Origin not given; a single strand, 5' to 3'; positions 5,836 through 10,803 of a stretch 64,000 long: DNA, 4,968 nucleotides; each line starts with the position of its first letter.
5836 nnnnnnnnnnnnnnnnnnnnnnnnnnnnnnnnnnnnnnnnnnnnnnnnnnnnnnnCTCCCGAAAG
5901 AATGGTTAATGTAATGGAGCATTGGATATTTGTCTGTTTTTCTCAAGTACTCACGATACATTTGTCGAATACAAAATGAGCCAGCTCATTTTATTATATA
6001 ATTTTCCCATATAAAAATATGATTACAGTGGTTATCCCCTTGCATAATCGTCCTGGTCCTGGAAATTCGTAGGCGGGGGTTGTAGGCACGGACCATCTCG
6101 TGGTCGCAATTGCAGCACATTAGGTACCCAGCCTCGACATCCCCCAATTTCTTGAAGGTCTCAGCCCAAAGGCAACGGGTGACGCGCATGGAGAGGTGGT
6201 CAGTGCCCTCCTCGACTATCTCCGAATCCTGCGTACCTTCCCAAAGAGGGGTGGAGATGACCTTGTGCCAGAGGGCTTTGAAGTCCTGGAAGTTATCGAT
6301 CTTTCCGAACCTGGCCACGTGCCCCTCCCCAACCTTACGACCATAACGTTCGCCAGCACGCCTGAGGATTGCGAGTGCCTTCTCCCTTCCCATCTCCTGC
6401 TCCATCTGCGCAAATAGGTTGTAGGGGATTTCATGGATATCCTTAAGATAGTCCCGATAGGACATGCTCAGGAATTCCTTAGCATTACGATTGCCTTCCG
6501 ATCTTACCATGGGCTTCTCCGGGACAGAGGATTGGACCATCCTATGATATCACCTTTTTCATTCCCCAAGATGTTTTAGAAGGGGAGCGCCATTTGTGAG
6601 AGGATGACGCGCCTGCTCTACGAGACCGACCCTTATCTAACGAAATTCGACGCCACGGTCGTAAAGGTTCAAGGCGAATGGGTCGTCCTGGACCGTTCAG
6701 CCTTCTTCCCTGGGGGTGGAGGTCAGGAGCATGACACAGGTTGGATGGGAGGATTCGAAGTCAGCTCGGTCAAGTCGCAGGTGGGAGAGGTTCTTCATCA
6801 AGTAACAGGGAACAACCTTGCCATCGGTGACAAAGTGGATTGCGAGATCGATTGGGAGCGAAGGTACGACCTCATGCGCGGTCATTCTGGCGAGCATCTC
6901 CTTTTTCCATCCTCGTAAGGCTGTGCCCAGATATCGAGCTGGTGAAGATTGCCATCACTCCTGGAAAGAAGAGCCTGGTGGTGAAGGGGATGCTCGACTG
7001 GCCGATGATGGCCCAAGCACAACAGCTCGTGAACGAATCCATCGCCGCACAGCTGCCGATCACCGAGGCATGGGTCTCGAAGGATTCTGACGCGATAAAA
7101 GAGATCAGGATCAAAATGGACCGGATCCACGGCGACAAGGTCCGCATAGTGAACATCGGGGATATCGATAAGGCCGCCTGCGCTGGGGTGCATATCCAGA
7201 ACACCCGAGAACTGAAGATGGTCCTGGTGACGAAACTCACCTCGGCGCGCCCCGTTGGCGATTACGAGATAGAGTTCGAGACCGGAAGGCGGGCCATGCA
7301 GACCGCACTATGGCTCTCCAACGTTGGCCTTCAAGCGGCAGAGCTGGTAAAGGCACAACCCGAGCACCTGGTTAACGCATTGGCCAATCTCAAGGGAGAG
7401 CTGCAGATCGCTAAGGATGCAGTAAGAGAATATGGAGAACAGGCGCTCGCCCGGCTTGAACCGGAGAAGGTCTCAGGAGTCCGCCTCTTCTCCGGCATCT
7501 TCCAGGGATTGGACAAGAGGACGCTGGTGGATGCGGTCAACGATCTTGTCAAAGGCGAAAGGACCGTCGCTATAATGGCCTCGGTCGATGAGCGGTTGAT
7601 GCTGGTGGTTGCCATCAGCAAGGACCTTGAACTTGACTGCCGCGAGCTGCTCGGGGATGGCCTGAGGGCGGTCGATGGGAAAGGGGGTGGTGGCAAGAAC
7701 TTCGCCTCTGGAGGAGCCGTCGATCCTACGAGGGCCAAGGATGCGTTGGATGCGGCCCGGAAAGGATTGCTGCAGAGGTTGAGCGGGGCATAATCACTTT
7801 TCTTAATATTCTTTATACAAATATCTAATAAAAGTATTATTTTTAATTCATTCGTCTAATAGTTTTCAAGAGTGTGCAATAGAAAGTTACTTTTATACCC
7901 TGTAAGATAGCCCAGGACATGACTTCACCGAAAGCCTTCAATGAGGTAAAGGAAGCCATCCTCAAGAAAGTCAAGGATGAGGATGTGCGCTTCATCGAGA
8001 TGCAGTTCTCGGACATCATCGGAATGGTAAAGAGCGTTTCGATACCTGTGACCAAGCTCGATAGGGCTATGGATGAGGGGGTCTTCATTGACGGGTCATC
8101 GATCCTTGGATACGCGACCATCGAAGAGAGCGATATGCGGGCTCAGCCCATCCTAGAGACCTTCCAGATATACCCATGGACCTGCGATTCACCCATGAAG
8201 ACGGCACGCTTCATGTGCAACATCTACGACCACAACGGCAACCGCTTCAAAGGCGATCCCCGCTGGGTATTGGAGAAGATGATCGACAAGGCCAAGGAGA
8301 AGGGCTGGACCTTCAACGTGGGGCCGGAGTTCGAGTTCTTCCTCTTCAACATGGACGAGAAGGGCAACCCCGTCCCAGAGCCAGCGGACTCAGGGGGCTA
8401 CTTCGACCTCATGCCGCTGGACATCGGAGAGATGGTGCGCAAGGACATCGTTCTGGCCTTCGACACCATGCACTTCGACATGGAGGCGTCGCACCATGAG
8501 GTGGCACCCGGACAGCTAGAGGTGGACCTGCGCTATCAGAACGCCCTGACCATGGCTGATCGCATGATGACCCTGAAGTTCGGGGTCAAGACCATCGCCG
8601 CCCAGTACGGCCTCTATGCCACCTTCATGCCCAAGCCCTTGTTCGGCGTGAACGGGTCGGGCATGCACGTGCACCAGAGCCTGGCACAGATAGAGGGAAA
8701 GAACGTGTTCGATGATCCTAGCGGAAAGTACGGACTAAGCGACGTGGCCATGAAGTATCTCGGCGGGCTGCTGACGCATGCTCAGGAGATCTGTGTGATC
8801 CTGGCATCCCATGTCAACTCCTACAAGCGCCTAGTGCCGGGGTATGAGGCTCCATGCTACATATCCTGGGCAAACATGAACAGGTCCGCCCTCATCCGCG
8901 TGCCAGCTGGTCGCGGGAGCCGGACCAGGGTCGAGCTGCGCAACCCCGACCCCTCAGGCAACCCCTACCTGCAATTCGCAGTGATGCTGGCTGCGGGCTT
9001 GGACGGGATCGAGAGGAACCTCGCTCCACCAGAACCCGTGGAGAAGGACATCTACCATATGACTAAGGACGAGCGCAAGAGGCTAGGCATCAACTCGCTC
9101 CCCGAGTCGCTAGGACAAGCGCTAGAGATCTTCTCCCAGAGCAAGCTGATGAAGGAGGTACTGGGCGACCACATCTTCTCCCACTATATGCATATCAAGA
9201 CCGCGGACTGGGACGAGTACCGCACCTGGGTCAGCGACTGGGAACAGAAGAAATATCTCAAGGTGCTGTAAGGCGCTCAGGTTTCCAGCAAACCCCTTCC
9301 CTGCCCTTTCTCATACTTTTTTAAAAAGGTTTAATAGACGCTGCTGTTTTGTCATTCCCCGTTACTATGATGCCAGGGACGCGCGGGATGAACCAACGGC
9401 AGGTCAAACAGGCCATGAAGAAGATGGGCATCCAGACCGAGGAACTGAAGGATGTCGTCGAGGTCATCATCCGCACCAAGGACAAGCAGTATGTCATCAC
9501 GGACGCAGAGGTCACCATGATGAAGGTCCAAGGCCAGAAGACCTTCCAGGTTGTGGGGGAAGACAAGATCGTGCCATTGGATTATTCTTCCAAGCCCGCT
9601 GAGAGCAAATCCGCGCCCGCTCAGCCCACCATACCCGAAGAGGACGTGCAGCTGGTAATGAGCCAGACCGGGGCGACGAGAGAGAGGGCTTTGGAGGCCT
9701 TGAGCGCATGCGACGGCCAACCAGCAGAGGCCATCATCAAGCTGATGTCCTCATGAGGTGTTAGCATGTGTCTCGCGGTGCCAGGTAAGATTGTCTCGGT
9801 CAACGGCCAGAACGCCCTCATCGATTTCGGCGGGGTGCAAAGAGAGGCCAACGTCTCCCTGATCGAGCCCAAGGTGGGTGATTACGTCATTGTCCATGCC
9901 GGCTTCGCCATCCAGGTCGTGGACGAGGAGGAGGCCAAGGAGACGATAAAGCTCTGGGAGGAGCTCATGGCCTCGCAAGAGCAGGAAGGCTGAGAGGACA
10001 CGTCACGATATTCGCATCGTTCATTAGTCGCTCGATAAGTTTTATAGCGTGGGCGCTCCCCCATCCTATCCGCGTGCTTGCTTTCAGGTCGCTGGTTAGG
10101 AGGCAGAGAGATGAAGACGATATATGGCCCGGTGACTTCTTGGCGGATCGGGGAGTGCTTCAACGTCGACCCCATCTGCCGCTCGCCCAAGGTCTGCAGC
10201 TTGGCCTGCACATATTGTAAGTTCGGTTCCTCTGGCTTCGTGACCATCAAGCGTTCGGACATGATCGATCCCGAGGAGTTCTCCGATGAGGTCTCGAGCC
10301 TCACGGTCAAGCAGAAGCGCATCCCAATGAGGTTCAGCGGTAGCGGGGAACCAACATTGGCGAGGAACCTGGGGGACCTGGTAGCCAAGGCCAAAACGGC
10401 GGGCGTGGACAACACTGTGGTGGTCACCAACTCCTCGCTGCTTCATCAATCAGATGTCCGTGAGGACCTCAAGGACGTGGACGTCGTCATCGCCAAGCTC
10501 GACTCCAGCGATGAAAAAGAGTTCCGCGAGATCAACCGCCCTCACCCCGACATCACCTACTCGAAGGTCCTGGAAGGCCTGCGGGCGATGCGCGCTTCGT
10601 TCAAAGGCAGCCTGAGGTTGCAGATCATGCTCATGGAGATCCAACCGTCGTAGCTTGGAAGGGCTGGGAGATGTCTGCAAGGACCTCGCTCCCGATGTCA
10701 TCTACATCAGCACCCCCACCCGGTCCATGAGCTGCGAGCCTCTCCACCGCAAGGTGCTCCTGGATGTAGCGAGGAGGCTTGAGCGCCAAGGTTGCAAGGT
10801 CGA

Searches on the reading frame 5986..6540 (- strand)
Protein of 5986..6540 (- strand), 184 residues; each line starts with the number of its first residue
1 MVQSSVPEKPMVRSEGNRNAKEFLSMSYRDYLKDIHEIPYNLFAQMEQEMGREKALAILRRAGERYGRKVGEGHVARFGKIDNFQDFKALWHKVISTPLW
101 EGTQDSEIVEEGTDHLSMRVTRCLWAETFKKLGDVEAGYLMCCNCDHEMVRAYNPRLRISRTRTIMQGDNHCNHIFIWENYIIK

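Call 101: search_protein_families(library=pfam, proteins=[window:5986-6540:-], max_evalue=0.0001)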
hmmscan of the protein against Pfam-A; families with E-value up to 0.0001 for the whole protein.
window:5986-6540:- (184 aa): 1 family
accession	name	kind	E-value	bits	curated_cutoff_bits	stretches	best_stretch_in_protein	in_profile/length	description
PF14196.11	ATC_hydrolase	-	2e-26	94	28.1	1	36-174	6-143/145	L-2-amino-thiazoline-4-carboxylic acid hydrolase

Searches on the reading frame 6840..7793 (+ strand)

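Call 48: search_protein_families(library=pfam, proteins=[window:6840-7793:+], max_evalue=0.000001)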
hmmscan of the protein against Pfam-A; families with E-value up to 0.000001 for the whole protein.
window:6840-7793:+ (317 aa): 1 family
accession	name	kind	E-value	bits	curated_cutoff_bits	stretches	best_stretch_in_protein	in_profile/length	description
PF07973.19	tRNA_SAD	-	1e-07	32.2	24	1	101-135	1-35/44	Threonyl and Alanyl tRNA synthetase second additional domain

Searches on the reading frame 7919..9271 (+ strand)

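Call 48: search_protein_families(library=pfam, proteins=[window:7919-9271:+], max_evalue=0.000001)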
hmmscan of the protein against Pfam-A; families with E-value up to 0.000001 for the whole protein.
window:7919-9271:+ (450 aa): 2 families
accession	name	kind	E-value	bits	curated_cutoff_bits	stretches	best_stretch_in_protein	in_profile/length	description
PF00120.29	Gln-synt_C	-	3.5e-130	434.5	24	1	112-446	2-344/344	Glutamine synthetase, catalytic domain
PF03951.24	Gln-synt_N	-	5.4e-25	87.3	33.4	1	22-104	1-81/82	Glutamine synthetase, beta-Grasp domain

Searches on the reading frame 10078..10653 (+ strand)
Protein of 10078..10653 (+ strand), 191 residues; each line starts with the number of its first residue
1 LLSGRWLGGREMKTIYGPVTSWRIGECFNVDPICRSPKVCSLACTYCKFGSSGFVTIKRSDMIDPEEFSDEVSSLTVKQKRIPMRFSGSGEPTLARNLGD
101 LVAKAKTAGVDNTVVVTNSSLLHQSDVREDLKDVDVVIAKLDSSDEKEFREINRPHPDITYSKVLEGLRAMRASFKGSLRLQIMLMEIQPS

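Call 101: search_protein_families(library=pfam, proteins=[window:10078-10653:+], max_evalue=0.0001)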
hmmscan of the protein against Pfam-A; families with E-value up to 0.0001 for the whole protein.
window:10078-10653:+ (191 aa): 1 family
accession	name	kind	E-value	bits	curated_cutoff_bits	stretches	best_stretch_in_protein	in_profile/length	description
PF04055.27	Radical_SAM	-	1.4e-14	55.1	29.5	1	39-183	6-148/166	Radical SAM superfamily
